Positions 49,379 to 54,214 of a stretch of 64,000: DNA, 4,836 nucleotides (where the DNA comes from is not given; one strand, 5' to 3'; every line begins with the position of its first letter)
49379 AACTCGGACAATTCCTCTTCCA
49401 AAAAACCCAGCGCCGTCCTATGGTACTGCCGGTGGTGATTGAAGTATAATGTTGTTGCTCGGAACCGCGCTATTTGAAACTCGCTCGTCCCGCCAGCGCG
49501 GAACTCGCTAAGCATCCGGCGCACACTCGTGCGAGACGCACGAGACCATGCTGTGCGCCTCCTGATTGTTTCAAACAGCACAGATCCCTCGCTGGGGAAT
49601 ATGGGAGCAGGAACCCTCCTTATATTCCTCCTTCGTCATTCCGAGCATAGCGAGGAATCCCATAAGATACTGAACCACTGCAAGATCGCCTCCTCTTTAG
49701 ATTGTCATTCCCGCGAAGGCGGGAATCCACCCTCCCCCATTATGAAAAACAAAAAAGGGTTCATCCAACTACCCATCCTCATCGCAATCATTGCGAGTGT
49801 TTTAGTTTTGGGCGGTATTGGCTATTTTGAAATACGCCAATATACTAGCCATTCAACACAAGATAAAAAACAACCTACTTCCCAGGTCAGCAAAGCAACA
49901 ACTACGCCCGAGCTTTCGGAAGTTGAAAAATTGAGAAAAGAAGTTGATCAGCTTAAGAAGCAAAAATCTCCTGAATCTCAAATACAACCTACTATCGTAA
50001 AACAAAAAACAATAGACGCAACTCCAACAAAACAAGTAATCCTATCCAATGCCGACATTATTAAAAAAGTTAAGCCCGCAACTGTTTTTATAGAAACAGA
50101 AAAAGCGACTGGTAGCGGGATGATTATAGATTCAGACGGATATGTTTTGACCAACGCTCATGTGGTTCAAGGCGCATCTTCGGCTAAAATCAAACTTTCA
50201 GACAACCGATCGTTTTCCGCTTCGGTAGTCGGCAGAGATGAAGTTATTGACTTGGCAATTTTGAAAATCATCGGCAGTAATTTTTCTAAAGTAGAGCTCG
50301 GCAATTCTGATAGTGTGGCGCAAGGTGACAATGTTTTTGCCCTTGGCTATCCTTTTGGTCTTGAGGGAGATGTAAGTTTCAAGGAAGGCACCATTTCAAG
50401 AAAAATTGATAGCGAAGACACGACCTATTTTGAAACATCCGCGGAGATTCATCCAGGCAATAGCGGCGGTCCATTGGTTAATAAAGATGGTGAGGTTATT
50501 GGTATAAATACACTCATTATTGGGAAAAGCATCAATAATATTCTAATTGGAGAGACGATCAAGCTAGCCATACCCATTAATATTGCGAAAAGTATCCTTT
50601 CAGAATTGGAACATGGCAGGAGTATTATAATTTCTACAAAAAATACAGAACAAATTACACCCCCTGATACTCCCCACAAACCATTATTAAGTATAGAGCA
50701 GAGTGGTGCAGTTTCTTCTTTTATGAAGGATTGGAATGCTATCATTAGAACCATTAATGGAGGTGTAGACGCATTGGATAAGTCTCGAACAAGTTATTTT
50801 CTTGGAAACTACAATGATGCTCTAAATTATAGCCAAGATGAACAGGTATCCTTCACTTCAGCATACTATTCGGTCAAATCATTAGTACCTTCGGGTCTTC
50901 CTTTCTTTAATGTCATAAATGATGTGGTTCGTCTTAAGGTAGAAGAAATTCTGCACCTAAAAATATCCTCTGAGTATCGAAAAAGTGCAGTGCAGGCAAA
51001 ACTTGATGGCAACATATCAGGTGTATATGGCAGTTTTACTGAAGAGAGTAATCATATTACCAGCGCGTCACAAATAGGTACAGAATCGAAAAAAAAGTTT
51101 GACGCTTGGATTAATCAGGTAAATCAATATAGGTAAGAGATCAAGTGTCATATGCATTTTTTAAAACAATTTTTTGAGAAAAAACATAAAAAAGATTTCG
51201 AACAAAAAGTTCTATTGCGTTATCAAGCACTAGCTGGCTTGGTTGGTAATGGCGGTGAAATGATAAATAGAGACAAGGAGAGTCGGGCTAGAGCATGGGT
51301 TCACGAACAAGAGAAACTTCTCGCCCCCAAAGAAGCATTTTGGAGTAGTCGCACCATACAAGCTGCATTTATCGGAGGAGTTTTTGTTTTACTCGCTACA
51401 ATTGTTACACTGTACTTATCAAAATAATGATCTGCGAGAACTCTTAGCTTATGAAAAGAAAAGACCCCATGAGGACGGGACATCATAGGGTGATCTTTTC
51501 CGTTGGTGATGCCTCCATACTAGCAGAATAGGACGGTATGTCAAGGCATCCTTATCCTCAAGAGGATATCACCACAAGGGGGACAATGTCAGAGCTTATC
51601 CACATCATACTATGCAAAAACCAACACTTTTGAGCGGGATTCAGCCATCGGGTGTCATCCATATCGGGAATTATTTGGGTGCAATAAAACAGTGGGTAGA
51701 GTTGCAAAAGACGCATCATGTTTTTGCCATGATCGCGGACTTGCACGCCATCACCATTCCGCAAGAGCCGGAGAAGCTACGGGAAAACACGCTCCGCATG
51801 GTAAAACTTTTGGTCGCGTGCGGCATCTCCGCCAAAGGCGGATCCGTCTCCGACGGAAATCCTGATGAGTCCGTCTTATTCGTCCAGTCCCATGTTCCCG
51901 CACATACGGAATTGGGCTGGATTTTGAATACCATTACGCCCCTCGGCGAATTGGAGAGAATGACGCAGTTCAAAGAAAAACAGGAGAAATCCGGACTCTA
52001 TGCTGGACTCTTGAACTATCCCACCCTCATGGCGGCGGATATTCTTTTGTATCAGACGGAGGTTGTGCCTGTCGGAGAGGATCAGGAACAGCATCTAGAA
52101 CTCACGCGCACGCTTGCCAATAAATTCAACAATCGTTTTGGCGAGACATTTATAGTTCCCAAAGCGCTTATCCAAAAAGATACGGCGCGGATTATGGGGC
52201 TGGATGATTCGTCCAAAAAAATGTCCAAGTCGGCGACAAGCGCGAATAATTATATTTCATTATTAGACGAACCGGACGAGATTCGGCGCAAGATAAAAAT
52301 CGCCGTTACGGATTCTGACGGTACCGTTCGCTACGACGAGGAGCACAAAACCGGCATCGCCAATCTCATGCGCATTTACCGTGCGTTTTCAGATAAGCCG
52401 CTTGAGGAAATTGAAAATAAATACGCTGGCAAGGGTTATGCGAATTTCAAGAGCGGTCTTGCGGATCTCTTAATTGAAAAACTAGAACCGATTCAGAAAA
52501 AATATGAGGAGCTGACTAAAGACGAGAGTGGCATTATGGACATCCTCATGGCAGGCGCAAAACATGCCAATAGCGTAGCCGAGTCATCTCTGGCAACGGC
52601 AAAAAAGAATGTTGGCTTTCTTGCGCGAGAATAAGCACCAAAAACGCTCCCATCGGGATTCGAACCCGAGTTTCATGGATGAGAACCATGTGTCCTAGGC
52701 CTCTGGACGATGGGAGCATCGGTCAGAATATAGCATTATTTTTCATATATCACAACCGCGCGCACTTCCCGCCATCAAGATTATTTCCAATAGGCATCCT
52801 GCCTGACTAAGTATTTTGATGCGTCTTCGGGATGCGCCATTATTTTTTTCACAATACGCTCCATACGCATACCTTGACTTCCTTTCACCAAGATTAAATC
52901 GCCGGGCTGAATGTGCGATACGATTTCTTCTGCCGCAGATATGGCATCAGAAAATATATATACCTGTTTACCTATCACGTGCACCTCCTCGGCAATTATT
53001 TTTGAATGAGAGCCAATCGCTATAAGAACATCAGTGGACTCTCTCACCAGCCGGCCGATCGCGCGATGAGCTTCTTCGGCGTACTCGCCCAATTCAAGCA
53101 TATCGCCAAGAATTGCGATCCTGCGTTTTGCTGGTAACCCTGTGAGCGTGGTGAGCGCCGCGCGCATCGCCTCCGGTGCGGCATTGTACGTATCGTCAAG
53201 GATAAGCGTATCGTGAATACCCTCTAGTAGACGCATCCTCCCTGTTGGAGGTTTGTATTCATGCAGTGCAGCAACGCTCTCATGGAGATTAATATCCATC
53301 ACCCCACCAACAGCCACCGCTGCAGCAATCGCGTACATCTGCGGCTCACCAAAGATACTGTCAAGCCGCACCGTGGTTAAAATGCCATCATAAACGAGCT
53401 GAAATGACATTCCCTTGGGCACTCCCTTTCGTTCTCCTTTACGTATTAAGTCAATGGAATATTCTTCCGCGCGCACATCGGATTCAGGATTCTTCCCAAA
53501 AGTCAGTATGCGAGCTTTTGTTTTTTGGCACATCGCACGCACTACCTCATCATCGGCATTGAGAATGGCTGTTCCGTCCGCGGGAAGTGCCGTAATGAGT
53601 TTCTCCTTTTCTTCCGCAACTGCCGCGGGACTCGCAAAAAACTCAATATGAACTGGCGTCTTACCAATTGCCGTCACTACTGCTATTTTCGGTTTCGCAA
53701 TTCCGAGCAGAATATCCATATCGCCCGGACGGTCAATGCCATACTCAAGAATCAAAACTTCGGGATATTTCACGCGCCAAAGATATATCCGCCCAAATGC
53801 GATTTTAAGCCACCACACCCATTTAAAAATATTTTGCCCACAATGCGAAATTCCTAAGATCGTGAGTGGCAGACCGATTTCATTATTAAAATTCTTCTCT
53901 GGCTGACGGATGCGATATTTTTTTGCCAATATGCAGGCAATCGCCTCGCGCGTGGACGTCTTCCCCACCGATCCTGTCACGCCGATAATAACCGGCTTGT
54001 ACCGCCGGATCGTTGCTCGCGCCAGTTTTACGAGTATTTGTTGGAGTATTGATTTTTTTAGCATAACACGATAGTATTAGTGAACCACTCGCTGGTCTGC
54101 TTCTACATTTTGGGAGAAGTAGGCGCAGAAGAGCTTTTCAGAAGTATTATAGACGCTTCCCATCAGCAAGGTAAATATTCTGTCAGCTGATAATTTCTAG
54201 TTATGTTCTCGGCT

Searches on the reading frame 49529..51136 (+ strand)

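Call 64: search_protein_families(library=pfam, proteins=[window:49529-51136:+], max_evalue=0.00001)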
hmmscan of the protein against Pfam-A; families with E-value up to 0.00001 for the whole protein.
window:49529-51136:+ (535 aa): 2 families
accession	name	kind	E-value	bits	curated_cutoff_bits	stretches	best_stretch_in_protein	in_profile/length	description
PF13365.12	Trypsin_2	-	2.1e-35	123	27.6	1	195-326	1-144/144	Trypsin-like peptidase domain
PF00089.32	Trypsin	-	4e-14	53.4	20.6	1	183-338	13-206/220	Trypsin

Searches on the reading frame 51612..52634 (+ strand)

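Call 64: search_protein_families(library=pfam, proteins=[window:51612-52634:+], max_evalue=0.00001)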
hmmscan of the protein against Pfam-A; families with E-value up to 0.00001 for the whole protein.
window:51612-52634:+ (340 aa): 1 family
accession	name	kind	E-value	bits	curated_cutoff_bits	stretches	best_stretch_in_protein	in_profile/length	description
PF00579.31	tRNA-synt_1b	-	1.4e-73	248.2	21.1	1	3-289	5-289/292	tRNA synthetases class I (W and Y)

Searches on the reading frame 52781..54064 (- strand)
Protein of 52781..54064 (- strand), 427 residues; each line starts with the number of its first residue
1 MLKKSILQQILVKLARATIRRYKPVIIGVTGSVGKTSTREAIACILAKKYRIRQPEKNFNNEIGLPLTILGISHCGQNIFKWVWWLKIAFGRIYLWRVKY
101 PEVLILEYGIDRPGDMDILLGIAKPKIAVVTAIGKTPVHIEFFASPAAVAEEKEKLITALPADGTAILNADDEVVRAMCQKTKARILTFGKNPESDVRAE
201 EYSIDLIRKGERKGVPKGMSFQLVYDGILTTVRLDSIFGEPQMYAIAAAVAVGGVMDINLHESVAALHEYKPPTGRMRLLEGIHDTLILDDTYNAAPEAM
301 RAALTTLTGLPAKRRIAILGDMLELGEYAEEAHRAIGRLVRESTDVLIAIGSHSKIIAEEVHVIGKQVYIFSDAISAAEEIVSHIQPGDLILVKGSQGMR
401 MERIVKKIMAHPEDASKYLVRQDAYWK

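Call 64: search_protein_families(library=pfam, proteins=[window:52781-54064:-], max_evalue=0.00001)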
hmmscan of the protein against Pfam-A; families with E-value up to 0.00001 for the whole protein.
window:52781-54064:- (427 aa): 2 families
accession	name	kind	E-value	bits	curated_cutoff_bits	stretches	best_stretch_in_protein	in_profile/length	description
PF08245.18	Mur_ligase_M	-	2.8e-25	89.9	24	1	101-252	57-199/200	Mur ligase middle domain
PF02875.26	Mur_ligase_C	-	7.5e-22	79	28.4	1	275-396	1-126/127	Mur ligase, glutamate ligase domain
